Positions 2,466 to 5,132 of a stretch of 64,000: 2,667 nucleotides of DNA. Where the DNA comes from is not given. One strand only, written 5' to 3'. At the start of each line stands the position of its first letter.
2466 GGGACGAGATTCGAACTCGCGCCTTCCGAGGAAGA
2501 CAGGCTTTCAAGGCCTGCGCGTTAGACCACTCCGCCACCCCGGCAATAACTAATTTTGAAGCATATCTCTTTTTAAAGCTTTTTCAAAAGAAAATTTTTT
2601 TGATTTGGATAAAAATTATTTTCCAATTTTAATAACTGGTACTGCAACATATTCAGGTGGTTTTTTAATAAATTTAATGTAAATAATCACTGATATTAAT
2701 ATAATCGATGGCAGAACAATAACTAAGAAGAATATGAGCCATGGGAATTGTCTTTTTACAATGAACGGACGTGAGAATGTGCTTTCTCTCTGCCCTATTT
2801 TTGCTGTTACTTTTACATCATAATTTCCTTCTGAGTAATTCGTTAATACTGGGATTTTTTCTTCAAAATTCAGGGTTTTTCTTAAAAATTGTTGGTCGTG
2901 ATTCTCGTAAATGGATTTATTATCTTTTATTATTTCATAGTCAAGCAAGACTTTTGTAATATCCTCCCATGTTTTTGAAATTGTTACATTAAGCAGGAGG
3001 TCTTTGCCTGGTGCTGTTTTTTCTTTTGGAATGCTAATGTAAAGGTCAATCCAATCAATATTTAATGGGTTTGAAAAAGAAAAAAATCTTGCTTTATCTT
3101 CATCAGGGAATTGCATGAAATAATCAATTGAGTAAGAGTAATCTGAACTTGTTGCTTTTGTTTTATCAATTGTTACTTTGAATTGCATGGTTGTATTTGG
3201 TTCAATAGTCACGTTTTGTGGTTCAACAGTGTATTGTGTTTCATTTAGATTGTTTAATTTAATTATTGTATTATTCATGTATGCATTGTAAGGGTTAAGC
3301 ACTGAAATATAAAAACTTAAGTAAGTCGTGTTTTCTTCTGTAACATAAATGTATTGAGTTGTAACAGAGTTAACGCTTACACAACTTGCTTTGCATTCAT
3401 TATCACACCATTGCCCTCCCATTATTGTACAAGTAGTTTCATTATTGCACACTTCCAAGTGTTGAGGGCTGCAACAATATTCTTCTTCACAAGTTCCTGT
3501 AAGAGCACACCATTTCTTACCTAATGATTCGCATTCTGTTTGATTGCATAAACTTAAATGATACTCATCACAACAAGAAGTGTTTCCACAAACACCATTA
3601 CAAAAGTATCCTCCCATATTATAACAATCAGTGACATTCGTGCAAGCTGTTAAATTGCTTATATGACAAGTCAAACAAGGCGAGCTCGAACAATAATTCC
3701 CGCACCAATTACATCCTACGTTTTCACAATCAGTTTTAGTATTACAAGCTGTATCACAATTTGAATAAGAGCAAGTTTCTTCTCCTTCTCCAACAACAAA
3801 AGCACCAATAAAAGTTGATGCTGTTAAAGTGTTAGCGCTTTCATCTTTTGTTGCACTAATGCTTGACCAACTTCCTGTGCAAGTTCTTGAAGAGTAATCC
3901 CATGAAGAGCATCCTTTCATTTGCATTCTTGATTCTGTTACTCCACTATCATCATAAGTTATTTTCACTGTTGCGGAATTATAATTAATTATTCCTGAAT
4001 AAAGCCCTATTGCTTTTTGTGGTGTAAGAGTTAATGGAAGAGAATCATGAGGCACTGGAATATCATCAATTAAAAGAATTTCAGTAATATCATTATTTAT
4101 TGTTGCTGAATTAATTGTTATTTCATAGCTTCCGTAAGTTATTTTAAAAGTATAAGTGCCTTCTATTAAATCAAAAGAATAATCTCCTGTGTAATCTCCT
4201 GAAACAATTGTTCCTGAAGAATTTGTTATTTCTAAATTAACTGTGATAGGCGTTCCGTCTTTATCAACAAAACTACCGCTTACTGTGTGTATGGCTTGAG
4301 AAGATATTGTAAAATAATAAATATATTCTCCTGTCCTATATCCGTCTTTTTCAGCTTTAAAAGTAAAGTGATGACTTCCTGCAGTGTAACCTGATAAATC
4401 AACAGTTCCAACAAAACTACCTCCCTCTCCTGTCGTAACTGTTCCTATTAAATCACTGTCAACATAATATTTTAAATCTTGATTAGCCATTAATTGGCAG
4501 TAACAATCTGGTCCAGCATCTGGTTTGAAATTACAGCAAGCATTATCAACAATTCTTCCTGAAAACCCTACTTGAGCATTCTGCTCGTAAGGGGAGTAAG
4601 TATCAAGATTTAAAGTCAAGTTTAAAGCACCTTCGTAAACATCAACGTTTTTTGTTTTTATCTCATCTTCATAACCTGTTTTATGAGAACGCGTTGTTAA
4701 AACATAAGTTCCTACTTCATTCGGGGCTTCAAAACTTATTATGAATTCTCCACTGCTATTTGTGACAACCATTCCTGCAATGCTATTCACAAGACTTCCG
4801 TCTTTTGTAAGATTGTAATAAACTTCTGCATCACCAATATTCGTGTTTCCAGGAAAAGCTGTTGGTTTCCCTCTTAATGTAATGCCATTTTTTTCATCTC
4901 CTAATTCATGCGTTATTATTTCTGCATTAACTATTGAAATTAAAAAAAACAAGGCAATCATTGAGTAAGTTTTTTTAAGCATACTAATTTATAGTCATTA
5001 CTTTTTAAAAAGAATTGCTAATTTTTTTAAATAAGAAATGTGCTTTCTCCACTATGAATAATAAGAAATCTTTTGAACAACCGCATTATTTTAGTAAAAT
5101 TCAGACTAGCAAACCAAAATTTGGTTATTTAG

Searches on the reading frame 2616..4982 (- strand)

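Call 47: search_protein_families(library=pfam, proteins=[window:2616-4982:-], max_evalue=0.001)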
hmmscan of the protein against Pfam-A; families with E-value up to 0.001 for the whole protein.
window:2616-4982:- (788 aa): 1 family
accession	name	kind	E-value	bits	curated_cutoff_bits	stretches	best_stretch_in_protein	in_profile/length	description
PF15976.11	CooC_C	-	2e-05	25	29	0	223-298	8-83/93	CS1-pili formation C-terminal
